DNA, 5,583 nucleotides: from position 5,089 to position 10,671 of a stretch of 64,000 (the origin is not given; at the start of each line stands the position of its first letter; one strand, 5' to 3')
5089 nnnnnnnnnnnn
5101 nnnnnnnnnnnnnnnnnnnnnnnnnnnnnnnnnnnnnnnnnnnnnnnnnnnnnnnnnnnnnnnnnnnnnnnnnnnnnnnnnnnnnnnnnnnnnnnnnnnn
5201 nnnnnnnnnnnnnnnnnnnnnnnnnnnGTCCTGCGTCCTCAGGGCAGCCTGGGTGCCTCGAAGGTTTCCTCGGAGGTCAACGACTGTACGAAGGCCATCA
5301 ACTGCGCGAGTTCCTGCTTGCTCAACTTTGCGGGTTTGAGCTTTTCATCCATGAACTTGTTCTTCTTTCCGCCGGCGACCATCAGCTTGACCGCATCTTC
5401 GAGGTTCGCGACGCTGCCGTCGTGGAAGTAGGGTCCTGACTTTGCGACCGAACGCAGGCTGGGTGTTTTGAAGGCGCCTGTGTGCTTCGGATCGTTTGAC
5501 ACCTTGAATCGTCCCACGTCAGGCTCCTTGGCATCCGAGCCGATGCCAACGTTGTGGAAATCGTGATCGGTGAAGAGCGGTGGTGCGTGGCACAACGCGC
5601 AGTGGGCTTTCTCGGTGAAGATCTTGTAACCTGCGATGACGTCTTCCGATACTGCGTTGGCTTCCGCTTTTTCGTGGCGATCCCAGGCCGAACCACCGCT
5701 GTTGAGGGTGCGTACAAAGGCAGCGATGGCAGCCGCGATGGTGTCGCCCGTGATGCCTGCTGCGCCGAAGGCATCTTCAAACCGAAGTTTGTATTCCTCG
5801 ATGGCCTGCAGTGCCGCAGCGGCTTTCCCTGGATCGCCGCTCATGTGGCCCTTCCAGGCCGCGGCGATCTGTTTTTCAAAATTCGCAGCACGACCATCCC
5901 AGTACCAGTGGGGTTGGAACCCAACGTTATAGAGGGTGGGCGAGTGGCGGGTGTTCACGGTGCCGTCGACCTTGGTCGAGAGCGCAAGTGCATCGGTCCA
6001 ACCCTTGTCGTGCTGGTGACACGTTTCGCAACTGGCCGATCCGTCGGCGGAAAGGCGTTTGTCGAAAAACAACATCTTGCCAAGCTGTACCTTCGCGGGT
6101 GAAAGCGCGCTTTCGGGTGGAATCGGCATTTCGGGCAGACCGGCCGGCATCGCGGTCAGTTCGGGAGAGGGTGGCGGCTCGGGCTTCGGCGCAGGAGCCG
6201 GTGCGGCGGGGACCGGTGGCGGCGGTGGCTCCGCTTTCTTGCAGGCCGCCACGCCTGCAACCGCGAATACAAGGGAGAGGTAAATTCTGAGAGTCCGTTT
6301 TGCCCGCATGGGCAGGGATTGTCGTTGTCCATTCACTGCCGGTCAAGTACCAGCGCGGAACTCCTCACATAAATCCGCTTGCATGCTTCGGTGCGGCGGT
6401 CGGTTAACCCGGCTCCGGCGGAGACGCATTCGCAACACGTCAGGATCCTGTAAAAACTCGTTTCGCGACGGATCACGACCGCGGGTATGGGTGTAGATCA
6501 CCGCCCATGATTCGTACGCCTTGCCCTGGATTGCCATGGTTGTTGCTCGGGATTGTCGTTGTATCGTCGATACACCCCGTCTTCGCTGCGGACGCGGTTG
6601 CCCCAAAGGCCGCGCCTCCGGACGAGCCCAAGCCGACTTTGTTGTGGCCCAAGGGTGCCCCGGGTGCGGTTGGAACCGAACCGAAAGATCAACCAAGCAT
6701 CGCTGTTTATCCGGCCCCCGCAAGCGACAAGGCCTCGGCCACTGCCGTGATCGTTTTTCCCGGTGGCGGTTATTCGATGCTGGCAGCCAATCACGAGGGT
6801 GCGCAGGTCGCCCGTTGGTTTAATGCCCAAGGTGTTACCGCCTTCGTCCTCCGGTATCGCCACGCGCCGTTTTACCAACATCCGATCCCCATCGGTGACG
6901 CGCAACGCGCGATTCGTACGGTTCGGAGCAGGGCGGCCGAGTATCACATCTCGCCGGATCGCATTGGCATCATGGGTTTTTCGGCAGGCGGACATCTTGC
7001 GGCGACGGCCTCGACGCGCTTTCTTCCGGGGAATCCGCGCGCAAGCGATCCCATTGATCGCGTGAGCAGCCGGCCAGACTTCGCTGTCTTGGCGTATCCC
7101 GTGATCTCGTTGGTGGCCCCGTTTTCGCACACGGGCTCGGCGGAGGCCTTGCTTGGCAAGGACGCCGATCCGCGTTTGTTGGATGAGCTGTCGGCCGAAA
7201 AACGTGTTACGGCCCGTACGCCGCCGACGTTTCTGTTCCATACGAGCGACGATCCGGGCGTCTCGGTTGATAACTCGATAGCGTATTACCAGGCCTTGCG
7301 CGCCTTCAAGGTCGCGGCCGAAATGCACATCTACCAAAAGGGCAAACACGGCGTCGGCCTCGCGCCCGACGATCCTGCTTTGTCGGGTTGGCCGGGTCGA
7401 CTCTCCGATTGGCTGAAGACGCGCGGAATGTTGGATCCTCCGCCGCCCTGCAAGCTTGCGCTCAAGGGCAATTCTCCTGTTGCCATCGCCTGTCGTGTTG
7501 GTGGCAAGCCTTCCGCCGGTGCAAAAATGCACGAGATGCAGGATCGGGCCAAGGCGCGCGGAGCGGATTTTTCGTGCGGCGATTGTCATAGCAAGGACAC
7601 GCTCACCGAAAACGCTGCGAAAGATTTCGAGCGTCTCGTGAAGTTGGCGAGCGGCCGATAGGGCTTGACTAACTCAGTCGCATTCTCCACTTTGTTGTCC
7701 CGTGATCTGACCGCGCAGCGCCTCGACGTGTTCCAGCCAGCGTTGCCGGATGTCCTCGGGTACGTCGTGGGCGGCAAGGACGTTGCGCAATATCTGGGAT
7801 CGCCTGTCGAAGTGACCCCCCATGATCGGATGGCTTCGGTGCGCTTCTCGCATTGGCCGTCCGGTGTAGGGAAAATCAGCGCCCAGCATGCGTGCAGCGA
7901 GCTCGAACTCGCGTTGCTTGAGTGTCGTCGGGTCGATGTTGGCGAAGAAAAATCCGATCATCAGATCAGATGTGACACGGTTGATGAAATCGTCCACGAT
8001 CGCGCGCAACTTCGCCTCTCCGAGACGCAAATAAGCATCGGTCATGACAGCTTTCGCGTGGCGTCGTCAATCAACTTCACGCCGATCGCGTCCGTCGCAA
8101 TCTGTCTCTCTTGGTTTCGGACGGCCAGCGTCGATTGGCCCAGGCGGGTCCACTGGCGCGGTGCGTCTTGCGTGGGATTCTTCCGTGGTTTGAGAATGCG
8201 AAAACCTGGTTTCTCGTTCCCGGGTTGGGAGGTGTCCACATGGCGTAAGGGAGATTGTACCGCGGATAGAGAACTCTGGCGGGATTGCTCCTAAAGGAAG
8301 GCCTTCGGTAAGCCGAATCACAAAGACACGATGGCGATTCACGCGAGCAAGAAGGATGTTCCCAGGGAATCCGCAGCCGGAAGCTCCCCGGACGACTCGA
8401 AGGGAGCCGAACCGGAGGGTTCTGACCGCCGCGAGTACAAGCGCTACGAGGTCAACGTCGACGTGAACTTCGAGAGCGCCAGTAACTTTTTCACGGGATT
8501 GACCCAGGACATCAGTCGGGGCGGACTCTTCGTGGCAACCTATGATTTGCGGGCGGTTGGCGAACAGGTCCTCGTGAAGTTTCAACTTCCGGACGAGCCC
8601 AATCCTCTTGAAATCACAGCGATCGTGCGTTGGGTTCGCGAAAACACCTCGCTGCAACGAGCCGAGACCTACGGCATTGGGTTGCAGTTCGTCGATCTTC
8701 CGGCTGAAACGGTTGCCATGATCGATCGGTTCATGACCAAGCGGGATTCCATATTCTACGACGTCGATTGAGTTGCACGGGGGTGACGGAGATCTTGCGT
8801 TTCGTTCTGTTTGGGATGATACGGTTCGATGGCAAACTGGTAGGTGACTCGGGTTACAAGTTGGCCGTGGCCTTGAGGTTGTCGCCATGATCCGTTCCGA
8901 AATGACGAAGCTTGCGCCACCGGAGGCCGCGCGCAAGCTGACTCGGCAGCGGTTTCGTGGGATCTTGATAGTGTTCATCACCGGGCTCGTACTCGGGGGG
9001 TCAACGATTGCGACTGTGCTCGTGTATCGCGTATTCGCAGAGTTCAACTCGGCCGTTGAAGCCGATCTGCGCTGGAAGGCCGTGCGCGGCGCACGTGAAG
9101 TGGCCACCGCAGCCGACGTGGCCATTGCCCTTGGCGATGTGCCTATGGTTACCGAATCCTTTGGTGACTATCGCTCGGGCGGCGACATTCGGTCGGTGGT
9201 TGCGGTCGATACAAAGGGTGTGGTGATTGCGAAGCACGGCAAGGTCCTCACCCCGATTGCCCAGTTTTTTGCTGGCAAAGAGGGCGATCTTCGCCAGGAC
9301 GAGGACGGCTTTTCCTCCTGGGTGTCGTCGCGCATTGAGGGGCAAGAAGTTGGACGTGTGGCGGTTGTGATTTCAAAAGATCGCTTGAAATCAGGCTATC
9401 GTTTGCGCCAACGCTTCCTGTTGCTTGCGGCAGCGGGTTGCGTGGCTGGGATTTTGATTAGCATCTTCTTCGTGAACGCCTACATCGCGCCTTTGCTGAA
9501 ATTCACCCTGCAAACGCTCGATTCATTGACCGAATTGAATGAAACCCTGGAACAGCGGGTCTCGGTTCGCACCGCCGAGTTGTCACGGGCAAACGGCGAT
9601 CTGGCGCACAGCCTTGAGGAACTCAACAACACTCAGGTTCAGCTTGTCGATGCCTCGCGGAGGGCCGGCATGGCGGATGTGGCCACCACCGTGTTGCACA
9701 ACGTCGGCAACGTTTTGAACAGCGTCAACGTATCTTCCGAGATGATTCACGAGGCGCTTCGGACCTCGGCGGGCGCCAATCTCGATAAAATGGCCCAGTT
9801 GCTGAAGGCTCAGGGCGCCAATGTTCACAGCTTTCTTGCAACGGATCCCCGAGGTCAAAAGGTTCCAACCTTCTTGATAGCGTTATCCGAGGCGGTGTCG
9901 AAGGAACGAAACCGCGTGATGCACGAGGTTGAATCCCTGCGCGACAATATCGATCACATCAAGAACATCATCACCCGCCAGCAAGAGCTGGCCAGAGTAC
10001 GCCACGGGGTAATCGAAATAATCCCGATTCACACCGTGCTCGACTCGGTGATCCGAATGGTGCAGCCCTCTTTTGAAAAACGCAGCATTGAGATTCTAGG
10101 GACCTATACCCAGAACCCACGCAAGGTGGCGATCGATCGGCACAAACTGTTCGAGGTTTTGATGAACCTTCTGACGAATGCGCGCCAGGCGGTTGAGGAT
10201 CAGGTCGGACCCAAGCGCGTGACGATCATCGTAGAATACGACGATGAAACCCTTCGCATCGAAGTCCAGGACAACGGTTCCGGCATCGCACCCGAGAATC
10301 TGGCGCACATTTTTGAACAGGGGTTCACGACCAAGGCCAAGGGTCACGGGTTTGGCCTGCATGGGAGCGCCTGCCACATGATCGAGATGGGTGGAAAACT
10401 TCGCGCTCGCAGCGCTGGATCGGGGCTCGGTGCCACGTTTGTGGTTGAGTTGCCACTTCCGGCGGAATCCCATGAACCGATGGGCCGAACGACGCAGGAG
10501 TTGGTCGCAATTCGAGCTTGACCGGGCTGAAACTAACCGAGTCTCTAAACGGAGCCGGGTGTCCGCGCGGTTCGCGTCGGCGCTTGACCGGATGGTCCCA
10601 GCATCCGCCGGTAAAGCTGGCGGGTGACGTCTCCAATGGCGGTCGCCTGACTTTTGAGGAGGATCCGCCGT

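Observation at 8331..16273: A c-di-GMP / two-component cluster with paralogous kinases bearing an atypical LHN(V/L)GNV H-box and a kinase-like protein lacking an ATPase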

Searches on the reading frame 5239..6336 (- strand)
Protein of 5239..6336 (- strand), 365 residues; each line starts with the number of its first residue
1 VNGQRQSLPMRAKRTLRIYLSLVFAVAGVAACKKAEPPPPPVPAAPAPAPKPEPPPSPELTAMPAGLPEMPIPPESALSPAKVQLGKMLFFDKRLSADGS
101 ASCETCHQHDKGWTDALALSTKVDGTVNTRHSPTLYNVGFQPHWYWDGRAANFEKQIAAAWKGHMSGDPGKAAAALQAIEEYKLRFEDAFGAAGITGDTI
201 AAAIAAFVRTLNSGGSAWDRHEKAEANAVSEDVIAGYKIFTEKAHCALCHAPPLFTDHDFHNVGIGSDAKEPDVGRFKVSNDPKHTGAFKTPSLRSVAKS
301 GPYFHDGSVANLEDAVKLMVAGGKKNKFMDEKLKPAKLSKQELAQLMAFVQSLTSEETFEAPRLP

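Call 57: search_protein_families(library=pfam, proteins=[window:5239-6336:-], max_evalue=0.01)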
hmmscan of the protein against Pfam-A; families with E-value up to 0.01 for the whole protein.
window:5239-6336:- (365 aa): 2 families
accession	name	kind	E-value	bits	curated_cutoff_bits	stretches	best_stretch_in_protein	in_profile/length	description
PF03150.19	CCP_MauG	-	2.5e-47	161.7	25.6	2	80-224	1-146/149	Di-haem cytochrome c peroxidase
PF00034.26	Cytochrom_C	-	0.00026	22.7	21.3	1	235-353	3-89/90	Cytochrome c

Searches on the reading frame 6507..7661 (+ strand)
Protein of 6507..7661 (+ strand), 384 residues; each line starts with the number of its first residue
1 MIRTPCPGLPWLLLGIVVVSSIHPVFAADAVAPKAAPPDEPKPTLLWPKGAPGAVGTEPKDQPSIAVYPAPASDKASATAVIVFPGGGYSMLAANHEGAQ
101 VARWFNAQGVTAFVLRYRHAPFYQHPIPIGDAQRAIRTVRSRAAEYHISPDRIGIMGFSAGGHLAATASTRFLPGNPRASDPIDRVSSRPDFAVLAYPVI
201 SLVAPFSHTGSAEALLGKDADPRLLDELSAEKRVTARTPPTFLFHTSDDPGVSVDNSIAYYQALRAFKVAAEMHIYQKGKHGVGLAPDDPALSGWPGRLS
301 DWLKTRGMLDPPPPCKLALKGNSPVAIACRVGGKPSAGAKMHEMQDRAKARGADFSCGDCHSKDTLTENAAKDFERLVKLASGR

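Call 57: search_protein_families(library=pfam, proteins=[window:6507-7661:+], max_evalue=0.01)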
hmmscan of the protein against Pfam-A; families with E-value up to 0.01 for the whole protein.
window:6507-7661:+ (384 aa): 5 families
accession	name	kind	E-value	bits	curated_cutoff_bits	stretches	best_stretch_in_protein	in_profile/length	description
PF20434.5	BD-FAE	-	5.4e-22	78.8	26.8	1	71-264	6-215/215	BD-FAE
PF07859.19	Abhydrolase_3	-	1.7e-20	74.1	25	1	82-283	2-208/210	alpha/beta hydrolase fold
PF00326.27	Peptidase_S9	-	1.6e-11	44.6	22.6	2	194-284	93-190/213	Prolyl oligopeptidase family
PF02230.22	Abhydrolase_2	-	1.8e-05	25.1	23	0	81-167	44-121/217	Phospholipase/Carboxylesterase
PF01738.24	DLH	-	0.00061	19.9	21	0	141-172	87-118/217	Dienelactone hydrolase family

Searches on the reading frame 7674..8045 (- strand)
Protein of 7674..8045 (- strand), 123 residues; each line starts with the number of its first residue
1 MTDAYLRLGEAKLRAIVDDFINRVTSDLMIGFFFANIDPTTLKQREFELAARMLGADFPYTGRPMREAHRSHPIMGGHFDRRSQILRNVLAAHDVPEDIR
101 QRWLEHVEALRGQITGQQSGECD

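Call 57: search_protein_families(library=pfam, proteins=[window:7674-8045:-], max_evalue=0.01)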
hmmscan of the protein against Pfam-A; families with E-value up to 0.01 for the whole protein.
window:7674-8045:- (123 aa): 1 family
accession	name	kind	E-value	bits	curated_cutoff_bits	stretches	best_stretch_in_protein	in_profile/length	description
PF01152.27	Bac_globin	-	8.2e-10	39.4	21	1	9-115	8-120/121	Bacterial-like globin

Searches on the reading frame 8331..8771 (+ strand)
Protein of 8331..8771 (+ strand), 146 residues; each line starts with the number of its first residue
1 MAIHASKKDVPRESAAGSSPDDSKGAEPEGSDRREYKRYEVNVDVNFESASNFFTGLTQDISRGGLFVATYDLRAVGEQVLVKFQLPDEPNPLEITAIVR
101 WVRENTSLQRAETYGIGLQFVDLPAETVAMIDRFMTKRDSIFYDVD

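Call 3: search_protein_families(library=pfam, proteins=[window:8331-8771:+], max_evalue=0.1)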
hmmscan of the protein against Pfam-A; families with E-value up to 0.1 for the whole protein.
window:8331-8771:+ (146 aa): 1 family
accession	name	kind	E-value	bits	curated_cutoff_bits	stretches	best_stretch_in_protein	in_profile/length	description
PF07238.19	PilZ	-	3.2e-17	63.2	22.5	1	32-135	1-100/102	PilZ domain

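Call 4: search_protein_families(library=ncbifam, proteins=[window:8331-8771:+], max_evalue=0.1)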
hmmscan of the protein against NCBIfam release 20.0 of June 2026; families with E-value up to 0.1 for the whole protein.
window:8331-8771:+ (146 aa): 2 families
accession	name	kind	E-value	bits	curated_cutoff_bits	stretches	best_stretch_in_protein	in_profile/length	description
TIGR02266.1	gmx_TIGR02266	paralog_domain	1.1e-22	80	68.7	1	38-135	1-95/96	TIGR02266 family protein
TIGR03030.1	CelA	equivalog_domain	0.025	12.6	699.1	1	27-86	563-626/714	UDP-forming cellulose synthase catalytic subunit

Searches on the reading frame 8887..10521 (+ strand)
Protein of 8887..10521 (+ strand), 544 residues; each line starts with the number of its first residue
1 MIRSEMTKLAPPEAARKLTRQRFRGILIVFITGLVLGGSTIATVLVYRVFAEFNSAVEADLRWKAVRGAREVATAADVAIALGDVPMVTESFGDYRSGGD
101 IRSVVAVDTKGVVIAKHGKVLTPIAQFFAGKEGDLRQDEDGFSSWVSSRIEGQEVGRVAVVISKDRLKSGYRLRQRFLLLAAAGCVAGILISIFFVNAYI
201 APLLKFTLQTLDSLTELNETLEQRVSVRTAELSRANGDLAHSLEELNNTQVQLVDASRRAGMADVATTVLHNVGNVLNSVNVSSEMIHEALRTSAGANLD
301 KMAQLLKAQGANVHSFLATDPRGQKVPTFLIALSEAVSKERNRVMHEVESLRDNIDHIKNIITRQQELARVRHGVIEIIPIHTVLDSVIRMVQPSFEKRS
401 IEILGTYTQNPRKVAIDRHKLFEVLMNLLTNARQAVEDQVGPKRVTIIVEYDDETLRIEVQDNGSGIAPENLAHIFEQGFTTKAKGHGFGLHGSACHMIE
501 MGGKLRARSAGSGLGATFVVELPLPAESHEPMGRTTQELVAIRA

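Call 3: search_protein_families(library=pfam, proteins=[window:8887-10521:+], max_evalue=0.1)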
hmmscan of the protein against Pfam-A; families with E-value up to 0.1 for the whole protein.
window:8887-10521:+ (544 aa): 7 families
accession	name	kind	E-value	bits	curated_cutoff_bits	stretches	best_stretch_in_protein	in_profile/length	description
PF02518.31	HATPase_c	-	1.9e-21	77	26.4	1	417-525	2-110/111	Histidine kinase-, DNA gyrase B-, and HSP90-like ATPase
PF13589.12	HATPase_c_3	-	2.5e-05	24.7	25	1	421-488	3-66/137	Histidine kinase-, DNA gyrase B-, and HSP90-like ATPase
PF14501.12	HATPase_c_5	-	0.0028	18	22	1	418-493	3-74/102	GHKL domain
PF20651.3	EXOC6_Sec15_N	-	0.0037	17.7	27.2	1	213-348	27-158/170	Exocyst complex component EXOC6/Sec15, N-terminal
PF05596.16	Taeniidae_ag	-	0.0047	17.1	31.9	1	307-344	4-41/55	Taeniidae antigen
PF13581.12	HATPase_c_2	-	0.0051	17.3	27.4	1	423-492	38-103/127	Histidine kinase-like ATPase domain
PF18644.7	Phage_int_SAM_6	-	0.07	13.6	27.5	0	193-235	65-112/132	Phage integrase SAM-like domain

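Call 4: search_protein_families(library=ncbifam, proteins=[window:8887-10521:+], max_evalue=0.1)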
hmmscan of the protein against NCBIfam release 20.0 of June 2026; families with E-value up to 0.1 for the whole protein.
window:8887-10521:+ (544 aa): 81 families (the best 25 are shown)
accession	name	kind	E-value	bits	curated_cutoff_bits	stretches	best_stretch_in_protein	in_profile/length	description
NF008468.0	PRK11360.1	equivalog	4.9e-31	107.8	646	1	343-528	429-612/616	two-component system sensor histidine kinase AtoS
NF007688.0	PRK10364.1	equivalog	1.7e-24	86.5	479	1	352-530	283-457/460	two-component system sensor histidine kinase ZraS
NF038348.1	T2SS_HK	subfamily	1.2e-22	80.1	450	1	215-524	281-573/574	histidine kinase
NF008298.1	PRK11086.1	subfamily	2.3e-22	79.1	520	1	418-525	421-526/529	DcuS/MalK family sensor histidine kinase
NF052574.1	HisKinEspCMyxo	equivalog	2.5e-22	78.9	1200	1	341-530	453-642/785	serine histidine kinase EspC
NF010411.0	PRK13837.1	equivalog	1e-20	73.4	647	1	335-527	476-678/828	two-component system VirA-like sensor kinase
NF011874.0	PRK15347.1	equivalog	1.4e-16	59.7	852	1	377-532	469-621/921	two component system sensor kinase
TIGR02916.1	PEP_his_kin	equivalog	2e-16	59.8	300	1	346-523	505-679/679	XrtA/PEP-CTERM system histidine kinase PrsK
NF038334.1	malate_HK_MalK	exception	2e-16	59.8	800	1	413-524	417-525/533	malate sensor histidine kinase MalK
NF047794.1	HisKinPtgB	equivalog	3.1e-16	58.8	1000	1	331-510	465-642/656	two-component system sensor histidine kinase PgtB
NF041777.1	sens_FixL_Rhizob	equivalog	4.7e-16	58.5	850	1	413-525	371-482/485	sensor protein FixL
TIGR02956.1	TMAO_torS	equivalog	5e-16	58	676.5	1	380-529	538-687/967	TMAO reductase system sensor histidine kinase/response regulator TorS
NF052573.1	HisKinEspAMyxo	equivalog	2e-15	55.9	1400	1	413-539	496-626/755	serine histidine kinase EspA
NF046044.1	PnpS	equivalog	7.7e-15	54.8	400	1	358-523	220-390/390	two-component system histidine kinase PnpS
NF033092.0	HK_WalK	equivalog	3.6e-14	52.3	725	1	377-523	445-593/594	cell wall metabolism sensor histidine kinase WalK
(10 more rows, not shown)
